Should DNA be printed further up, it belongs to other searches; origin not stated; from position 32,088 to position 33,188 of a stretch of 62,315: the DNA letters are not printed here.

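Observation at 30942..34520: Terminator-bracketed post-lysis cargo module with spore-coat/exosporium-like protein composition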

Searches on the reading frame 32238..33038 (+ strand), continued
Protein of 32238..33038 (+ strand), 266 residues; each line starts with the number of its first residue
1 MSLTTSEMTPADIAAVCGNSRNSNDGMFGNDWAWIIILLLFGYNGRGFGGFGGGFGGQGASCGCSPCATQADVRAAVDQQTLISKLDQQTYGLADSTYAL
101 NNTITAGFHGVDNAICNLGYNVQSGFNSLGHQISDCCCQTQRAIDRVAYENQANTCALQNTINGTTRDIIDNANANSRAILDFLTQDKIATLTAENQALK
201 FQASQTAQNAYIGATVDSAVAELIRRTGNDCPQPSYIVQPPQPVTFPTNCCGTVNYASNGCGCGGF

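Call 76: find_encoding_contigs(protein=P0214, flank=10000, max_places=2)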
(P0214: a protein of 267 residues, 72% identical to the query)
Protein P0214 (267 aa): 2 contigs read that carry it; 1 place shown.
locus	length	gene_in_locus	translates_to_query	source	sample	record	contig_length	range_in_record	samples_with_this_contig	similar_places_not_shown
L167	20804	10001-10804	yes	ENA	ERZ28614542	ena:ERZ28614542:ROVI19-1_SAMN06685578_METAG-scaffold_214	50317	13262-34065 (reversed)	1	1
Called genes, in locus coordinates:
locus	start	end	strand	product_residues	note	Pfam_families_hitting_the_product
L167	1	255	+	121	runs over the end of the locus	-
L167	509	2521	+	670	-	-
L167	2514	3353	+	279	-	PF22768:SPP1_Dit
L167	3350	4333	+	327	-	PF14594:Sipho_Gp37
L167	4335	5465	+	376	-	-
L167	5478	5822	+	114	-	-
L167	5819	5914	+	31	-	-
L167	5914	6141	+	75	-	-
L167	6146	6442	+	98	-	-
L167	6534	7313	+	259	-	-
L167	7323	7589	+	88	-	-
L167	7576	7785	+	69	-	-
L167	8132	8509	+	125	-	-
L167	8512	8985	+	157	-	-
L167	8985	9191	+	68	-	-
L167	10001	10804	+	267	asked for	-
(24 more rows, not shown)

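Call 85: search_protein_families(library=pfam, max_evalue=1, proteins=[L003:4475-4912:+, L003:4908-5138:+, L003:5200-5820:+, L003:5830-6444:+, L003:6532-6906:+, L003:7102-7494:+, L003:7490-8014:+])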
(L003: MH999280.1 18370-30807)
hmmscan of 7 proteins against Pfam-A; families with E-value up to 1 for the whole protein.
L003:4475-4912:+ (146 aa): 0 families

L003:4908-5138:+ (77 aa): 10 families
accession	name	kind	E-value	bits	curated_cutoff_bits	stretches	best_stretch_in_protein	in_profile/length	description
PF09312.16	SurA_N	-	0.014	16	30.8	1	32-77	56-101/118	SurA N-terminal domain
PF11588.13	DUF3243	-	0.027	15.2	27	1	52-74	16-38/79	Protein of unknown function (DUF3243)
PF01418.23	HTH_6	-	0.03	14.7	28.3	1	45-76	30-61/77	Helix-turn-helix domain, rpiR family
PF07742.17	BTG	-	0.045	13.9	23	1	29-71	49-92/117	BTG family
PF22333.2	Ago_PAZ_arc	-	0.073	13.8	27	1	26-68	23-65/96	Argonaute, PAZ domain, archaea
PF01466.24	Skp1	-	0.075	13.3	22.3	0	38-53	13-28/48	Skp1 family, dimerisation domain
PF05213.18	Corona_NS2A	-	0.082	12.7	23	1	26-69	80-122/267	Coronavirus NS2A protein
PF12321.13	DUF3634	-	0.084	13.7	25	1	38-76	35-72/105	Protein of unknown function (DUF3634)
PF05698.19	Trigger_C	-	0.095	13.2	22.7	1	45-71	113-139/162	Bacterial trigger factor protein (TF) C-terminus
PF24669.2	Ddi2_HDD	-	0.75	10.4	32.8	0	5-70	2-61/66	Ddi2 HDD domain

L003:5200-5820:+ (207 aa): 0 families

L003:5830-6444:+ (205 aa): 3 families
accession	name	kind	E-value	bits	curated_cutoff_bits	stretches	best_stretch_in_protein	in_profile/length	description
PF03698.18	UPF0180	-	0.00038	21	25.4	1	85-149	12-76/77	Uncharacterised protein family (UPF0180)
PF05103.18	DivIVA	-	0.085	13.3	28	1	94-163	52-120/131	DivIVA protein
PF16125.10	DUF4837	-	0.32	10.4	25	1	125-170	95-141/295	Domain of unknown function (DUF4837)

L003:6532-6906:+ (125 aa): 0 families

L003:7102-7494:+ (131 aa): 1 family
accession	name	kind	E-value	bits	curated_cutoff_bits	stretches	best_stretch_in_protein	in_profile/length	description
PF08472.16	S6PP_C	-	0.046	14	34.4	1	50-98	43-90/133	Sucrose-6-phosphate phosphohydrolase C-terminal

L003:7490-8014:+ (175 aa): 1 family
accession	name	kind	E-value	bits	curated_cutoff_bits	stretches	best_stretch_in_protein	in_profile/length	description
PF05733.16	Tenui_N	-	0.18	11.8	25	1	136-167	15-43/224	Tenuivirus/Phlebovirus nucleocapsid protein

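Call 87: get_annotated_region(hit=H35, flank=5000)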
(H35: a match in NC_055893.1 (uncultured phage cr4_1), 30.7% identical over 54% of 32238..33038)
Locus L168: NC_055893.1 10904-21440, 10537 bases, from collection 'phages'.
description: CrAssphage cr4_1, complete genome.
organism: uncultured phage cr4_1 (NCBI taxid 2772084)
taxonomy: Viruses; Duplodnaviria; Heunggongvirae; Uroviricota; Caudoviricetes; Crassvirales; Suoliviridae; Loutivirinae; Buorbuivirus; Buorbuivirus hominis
host: -; source: human feces; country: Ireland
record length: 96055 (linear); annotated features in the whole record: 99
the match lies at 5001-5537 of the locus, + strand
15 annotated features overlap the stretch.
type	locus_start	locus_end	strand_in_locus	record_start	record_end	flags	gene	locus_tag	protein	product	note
CDS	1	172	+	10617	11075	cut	-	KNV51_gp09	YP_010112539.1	hypothetical protein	gp_75510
CDS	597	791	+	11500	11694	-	-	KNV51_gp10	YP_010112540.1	hypothetical protein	gp_75511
CDS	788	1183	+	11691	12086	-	-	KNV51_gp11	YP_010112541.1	endolysin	gp_75512; putative peptidase [Bacteroides phage B124-14]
CDS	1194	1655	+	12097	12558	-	-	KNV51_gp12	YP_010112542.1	hypothetical protein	gp_75513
CDS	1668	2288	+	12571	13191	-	-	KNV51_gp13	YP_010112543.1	hypothetical protein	gp_75514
CDS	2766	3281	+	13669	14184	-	-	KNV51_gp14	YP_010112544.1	holin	gp_75515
CDS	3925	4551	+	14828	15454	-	-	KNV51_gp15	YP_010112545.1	RNA polymerase sigma factor/ubiquitin-like protein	gp_75516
CDS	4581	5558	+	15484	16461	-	-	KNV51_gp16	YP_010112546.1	outer capsid protein/viral fiber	gp_75517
CDS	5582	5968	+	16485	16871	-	-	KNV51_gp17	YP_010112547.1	hypothetical protein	gp_75518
CDS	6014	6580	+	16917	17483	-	-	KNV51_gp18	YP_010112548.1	hypothetical protein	gp_75519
CDS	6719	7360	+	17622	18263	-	-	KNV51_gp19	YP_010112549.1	virion structural protein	gp_75520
CDS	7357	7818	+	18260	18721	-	-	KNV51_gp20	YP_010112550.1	peptidoglycan-associated protein-like protein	gp_75521; Similar to peptidoglycan-associated proteinhistidine kinase response regulator, glycine zipper domain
CDS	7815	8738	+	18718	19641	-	-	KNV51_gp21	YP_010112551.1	tail tubular protein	gp_75522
CDS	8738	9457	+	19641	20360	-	-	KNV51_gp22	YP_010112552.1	homing endonuclease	gp_75523; Intron endonuclease, GIY-YIG intron endonuclease domain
CDS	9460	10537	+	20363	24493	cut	-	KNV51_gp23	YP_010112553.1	virion structural protein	gp_75524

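Call 94: search_dna_similar(query=window:32238-33038:+, collection=plasmids, mode=protein, max_rows=20, max_evalue=0.001)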
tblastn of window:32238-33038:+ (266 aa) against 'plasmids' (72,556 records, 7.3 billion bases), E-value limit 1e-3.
Records with a match: 4; places in all: 4; records where one place covers at least 80% of the query: 0.
Best place of each record, by identity: <60% 4.
By first word of the organism name: Parabacteroides 2; Vescimonas 1; Bacteroides 1.
By predicted mobility (MOB-suite, as given by PLSDB): non-mobilizable 4.
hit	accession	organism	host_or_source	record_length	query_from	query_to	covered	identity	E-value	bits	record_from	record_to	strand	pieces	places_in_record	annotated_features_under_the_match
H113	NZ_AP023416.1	Vescimonas fastidiosa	Homo sapiens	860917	85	241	59%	37.2%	8e-20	96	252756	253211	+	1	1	hypothetical protein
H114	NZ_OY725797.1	Parabacteroides distasonis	-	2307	122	248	48%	40.1%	2e-14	80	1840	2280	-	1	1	hypothetical protein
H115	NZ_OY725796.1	Parabacteroides distasonis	-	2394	122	264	54%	34.6%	3e-7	58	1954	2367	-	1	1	hypothetical protein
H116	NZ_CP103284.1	Bacteroides thetaiotaomicron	Homo sapiens,cell culture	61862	122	265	54%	28.1%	4e-5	52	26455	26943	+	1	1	hypothetical protein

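Call 96: get_annotated_region(hit=H116, flank=7000)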
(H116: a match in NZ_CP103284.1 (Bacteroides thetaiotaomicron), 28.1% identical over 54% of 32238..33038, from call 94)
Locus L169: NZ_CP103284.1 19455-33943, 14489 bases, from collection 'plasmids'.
description: Bacteroides thetaiotaomicron strain BFG-119 plasmid unnamed1, complete sequence
organism: Bacteroides thetaiotaomicron (NCBI taxid 818)
taxonomy: Bacteria; Bacteroidota; Bacteroidia; Bacteroidales; Bacteroidaceae; Bacteroides; Bacteroides thetaiotaomicron
host: -; source: Homo sapiens,cell culture; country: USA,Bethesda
typing (MOB-suite, as given by PLSDB): non-mobilizable
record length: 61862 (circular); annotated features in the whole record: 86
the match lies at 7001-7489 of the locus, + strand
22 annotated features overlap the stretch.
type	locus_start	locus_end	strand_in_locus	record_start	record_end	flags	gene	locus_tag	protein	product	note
CDS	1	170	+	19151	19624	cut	-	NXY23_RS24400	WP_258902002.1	phage holin family protein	-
CDS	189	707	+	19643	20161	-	-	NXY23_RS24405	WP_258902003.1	glycosyl hydrolase 108 family protein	-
CDS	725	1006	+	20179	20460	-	-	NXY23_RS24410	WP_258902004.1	hypothetical protein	-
CDS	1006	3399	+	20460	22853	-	-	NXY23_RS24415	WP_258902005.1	hypothetical protein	-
CDS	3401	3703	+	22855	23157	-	-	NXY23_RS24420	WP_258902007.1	hypothetical protein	-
CDS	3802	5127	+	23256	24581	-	-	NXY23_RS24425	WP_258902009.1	hypothetical protein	-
CDS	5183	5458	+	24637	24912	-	-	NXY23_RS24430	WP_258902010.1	hypothetical protein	-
CDS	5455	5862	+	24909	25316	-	-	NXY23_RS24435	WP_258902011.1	hypothetical protein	-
CDS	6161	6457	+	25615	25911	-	-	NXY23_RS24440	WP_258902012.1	hypothetical protein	-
CDS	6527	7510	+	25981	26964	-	-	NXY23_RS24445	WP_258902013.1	hypothetical protein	-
CDS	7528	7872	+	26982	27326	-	-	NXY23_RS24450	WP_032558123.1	hypothetical protein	-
CDS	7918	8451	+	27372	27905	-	-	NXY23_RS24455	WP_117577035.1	hypothetical protein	-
CDS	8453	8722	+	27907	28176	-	-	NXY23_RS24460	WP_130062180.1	hypothetical protein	-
CDS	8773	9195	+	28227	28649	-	-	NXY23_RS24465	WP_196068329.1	hypothetical protein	-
CDS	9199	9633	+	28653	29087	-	-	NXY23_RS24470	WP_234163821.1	hypothetical protein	-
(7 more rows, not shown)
